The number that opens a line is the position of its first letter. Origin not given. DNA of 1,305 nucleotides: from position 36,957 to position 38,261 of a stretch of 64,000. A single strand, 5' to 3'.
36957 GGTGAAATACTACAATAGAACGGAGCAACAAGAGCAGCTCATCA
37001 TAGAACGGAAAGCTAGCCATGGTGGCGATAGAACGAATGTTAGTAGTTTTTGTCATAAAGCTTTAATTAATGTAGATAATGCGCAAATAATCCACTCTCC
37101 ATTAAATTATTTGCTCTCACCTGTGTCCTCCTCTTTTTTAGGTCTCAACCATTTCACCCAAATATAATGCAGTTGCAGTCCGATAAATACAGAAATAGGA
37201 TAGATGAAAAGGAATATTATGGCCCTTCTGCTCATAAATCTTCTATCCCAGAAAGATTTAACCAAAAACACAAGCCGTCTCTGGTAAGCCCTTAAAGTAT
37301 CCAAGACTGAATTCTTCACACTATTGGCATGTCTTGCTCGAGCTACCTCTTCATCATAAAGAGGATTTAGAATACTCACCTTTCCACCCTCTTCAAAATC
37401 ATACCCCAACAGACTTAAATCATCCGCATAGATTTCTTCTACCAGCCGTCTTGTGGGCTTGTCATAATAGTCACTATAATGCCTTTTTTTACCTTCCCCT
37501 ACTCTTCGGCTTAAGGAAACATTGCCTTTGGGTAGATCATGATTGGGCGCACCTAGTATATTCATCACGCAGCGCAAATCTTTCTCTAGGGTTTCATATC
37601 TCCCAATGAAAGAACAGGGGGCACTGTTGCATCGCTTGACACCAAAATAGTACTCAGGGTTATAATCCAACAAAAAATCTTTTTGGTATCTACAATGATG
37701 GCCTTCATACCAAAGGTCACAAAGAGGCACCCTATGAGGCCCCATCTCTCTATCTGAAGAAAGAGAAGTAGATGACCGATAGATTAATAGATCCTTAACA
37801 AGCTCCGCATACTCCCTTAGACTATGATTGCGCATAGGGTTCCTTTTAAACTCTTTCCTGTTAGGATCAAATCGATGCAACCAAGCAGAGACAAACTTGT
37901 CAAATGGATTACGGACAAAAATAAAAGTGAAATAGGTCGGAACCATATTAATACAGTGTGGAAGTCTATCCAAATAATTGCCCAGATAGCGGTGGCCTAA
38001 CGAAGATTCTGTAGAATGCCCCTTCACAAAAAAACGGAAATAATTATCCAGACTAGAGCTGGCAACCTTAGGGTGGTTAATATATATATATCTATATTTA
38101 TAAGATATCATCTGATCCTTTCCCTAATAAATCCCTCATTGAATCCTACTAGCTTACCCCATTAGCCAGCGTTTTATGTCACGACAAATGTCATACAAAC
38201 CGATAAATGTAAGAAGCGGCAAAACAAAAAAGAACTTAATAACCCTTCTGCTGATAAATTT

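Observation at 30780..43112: Paralogue-expanded locus of eukaryote-type carbohydrate sulfotransferases plus GT92-like and DXD glycosyltransferases: a candidate novel glycan-sulfation system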

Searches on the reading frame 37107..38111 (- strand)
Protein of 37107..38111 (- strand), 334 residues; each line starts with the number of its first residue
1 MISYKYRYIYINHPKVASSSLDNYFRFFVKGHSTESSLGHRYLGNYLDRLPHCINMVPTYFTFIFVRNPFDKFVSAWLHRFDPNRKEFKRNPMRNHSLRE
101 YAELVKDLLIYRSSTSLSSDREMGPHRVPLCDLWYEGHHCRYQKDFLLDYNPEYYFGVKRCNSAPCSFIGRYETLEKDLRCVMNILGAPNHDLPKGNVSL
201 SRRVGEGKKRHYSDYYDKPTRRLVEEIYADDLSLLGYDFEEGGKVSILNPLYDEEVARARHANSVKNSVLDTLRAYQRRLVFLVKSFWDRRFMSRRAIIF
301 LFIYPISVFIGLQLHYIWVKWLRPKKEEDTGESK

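Call 3: search_protein_families(library=pfam, proteins=[window:37107-38111:-], max_evalue=0.1)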
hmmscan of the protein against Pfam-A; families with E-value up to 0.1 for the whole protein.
window:37107-38111:- (334 aa): 1 family
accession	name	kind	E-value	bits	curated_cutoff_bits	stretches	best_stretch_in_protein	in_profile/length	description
PF03567.20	Sulfotransfer_2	-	5.4e-17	63.2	22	1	2-238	5-252/252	Sulfotransferase family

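Call 4: search_protein_families(library=ncbifam, proteins=[window:37107-38111:-], max_evalue=0.1)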
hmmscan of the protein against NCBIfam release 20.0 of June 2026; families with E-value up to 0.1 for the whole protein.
window:37107-38111:- (334 aa): 0 families
